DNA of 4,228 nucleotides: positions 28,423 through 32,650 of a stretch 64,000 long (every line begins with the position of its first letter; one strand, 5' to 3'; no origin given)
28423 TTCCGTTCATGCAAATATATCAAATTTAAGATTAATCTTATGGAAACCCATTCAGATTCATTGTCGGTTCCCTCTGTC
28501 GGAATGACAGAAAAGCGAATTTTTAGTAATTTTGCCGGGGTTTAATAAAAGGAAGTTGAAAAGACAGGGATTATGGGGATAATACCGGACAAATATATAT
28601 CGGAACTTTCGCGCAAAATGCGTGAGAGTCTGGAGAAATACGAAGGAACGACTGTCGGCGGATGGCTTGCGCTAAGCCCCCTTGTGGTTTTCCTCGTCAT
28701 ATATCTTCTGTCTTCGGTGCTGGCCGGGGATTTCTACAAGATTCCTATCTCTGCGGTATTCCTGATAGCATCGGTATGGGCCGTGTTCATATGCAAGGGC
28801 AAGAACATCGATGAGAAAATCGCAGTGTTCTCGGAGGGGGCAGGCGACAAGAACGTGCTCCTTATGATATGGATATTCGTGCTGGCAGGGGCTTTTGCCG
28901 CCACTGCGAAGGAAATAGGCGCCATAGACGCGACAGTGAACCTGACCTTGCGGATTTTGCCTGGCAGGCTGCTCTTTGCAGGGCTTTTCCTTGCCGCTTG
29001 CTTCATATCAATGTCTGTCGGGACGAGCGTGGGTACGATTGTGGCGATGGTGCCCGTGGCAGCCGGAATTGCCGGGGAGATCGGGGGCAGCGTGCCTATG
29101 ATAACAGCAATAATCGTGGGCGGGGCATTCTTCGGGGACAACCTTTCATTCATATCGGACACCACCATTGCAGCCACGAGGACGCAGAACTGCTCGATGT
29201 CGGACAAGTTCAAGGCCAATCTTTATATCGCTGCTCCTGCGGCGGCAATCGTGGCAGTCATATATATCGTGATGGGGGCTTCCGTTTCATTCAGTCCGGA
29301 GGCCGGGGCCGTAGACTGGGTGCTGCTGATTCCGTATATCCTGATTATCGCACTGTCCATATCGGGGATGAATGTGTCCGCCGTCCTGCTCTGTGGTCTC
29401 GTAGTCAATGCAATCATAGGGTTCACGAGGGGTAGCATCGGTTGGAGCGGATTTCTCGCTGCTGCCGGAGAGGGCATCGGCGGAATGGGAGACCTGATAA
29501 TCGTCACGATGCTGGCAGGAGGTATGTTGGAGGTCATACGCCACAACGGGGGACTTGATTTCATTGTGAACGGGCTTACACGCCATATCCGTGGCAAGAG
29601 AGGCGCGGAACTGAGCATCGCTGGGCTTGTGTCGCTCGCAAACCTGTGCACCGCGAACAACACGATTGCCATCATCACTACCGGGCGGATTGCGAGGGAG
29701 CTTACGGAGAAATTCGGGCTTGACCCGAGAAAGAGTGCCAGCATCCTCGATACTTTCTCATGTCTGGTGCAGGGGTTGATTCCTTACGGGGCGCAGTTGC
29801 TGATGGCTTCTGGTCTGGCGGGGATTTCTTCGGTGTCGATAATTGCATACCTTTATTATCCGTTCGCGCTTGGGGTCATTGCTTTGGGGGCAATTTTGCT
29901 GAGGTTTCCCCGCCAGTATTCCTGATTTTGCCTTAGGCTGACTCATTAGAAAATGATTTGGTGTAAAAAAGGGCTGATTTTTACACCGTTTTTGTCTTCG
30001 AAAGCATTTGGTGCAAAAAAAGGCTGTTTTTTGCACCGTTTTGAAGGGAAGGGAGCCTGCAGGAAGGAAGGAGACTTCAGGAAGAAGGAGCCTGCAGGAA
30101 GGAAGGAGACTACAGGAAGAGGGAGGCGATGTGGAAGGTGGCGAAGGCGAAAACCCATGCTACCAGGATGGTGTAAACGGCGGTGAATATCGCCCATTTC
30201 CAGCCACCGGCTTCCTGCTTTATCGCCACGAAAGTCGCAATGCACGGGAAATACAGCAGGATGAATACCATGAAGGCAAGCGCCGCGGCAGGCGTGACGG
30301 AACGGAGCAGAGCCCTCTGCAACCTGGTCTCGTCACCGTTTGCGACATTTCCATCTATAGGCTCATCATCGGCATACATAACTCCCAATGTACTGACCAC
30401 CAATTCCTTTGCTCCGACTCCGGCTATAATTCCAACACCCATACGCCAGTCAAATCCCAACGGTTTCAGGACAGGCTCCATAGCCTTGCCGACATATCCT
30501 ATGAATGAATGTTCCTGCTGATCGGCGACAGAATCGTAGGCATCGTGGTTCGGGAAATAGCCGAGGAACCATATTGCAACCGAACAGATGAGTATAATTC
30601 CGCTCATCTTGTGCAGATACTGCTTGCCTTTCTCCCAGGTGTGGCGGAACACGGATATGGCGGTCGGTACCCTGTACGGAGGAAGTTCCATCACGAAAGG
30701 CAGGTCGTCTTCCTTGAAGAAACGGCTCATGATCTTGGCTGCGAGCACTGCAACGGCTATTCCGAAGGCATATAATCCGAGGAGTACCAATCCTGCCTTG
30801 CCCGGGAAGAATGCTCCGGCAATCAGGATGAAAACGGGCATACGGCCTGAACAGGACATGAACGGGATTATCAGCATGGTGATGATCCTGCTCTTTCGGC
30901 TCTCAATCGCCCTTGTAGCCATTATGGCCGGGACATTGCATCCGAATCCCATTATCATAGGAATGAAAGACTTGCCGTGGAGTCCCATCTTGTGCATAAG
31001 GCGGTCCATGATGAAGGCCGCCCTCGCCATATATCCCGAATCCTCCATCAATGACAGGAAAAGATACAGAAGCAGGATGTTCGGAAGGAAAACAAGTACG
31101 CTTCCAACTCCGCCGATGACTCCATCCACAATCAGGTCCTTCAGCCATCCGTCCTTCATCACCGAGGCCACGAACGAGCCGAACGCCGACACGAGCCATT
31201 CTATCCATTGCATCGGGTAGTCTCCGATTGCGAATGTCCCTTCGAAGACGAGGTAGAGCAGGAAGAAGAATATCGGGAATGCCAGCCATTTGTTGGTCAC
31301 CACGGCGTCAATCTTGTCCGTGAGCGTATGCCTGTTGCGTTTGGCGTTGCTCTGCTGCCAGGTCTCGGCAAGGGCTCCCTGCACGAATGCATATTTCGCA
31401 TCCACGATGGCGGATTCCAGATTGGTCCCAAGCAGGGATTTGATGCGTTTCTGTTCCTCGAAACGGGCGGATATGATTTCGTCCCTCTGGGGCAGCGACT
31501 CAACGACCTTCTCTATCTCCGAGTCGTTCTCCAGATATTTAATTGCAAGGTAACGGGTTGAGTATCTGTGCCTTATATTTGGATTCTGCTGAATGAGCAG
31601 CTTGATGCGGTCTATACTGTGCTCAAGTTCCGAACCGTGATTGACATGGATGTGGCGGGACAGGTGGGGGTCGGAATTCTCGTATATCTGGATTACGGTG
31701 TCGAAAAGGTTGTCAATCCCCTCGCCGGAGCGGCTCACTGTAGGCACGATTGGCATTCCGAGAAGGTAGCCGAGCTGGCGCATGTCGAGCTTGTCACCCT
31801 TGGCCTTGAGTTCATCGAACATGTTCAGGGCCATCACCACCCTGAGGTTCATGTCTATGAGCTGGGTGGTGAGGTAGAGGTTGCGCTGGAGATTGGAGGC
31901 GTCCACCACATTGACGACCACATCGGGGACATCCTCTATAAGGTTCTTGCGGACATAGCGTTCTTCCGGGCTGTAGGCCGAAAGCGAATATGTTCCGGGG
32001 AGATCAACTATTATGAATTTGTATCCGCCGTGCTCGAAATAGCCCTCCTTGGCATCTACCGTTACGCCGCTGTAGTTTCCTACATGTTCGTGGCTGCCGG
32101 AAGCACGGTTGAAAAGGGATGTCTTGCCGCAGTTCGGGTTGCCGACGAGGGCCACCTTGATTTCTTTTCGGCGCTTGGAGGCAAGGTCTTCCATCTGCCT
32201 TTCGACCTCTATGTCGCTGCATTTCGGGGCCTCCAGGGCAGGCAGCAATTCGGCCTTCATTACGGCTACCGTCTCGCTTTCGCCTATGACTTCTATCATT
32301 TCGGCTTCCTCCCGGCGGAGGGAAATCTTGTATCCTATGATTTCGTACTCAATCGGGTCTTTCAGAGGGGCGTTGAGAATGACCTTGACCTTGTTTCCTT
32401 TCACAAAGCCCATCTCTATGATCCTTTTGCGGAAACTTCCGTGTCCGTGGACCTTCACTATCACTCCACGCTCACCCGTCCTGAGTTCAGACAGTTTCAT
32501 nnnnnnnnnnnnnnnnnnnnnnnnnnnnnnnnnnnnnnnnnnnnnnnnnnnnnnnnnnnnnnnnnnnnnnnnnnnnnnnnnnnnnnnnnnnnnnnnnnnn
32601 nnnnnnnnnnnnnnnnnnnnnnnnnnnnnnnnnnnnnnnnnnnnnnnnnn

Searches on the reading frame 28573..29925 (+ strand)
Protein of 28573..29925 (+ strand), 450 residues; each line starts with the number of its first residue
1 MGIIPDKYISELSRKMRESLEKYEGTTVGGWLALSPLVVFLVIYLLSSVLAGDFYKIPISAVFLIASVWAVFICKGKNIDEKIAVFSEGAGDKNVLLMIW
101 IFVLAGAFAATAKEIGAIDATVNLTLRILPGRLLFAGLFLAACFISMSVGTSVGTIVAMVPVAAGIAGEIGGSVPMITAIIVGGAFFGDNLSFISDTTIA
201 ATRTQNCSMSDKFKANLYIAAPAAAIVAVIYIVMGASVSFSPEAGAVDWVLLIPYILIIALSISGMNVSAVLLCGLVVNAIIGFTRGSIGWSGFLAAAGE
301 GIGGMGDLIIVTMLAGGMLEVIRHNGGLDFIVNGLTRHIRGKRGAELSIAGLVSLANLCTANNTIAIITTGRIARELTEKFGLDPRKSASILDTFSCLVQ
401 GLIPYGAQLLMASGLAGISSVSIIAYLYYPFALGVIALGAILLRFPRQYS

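Call 11: search_protein_families(library=pfam, proteins=[window:28573-29925:+], max_evalue=0.001)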
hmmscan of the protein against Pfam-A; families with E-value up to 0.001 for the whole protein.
window:28573-29925:+ (450 aa): 2 families
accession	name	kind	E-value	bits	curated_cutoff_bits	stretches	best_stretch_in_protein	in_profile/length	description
PF03553.21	Na_H_antiporter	-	1.3e-32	113.7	23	2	257-444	112-299/303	Na+/H+ antiporter family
PF03606.21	DcuC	-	3.3e-05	23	23.1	1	28-210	246-435/461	C4-dicarboxylate anaerobic carrier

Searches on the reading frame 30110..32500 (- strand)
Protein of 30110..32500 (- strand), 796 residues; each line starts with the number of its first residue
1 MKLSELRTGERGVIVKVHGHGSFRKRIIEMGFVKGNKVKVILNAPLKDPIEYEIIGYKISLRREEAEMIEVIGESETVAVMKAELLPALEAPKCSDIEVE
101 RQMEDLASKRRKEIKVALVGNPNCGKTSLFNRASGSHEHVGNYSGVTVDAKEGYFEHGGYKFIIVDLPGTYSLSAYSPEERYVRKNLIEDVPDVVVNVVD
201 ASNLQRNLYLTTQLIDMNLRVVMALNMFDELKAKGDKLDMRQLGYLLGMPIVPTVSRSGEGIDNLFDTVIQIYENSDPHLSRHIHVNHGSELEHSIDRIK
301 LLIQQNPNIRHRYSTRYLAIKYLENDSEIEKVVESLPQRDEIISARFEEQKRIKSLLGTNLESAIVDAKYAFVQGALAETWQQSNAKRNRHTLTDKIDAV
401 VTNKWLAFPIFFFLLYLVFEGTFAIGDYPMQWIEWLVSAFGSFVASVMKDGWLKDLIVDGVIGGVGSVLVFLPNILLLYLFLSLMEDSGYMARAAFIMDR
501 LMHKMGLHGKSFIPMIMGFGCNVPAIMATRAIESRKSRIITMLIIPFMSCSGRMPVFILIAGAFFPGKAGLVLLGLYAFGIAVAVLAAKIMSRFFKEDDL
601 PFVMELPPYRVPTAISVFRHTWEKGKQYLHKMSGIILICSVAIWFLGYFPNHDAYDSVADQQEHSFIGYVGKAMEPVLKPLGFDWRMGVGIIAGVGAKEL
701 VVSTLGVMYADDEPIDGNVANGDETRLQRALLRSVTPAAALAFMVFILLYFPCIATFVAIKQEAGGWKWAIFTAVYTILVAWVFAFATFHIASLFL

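Call 11: search_protein_families(library=pfam, proteins=[window:30110-32500:-], max_evalue=0.001)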
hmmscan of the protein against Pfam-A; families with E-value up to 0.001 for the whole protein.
window:30110-32500:- (796 aa): 8 families
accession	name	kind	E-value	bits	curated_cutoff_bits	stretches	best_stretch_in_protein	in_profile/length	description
PF02421.24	FeoB_N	-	1.3e-61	207.1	27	1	115-268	2-155/156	Ferrous iron transport protein B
PF07670.19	Gate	-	7.6e-46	155.3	29.6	2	468-564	1-104/104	Nucleoside recognition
PF04023.20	FeoA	-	4.2e-20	72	23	1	1-71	1-72/74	FeoA domain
PF07664.17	FeoB_C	-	5.5e-20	71.3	26.6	1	573-624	1-54/54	Ferrous iron transport protein B C terminus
PF01926.29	MMR_HSR1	-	4.2e-19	69.2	21.9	1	115-226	1-112/113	50S ribosome-binding GTPase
PF17910.6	FeoB_Cyto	-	1.1e-16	61.5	23.4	1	288-380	1-88/90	FeoB cytosolic helical domain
PF09439.16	SRPRB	-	0.00032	20.6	25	1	115-212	5-93/178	Signal recognition particle receptor beta subunit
PF00009.33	GTP_EFTU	-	0.00033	20.7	26.5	0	144-273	53-186/188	Elongation factor Tu GTP binding domain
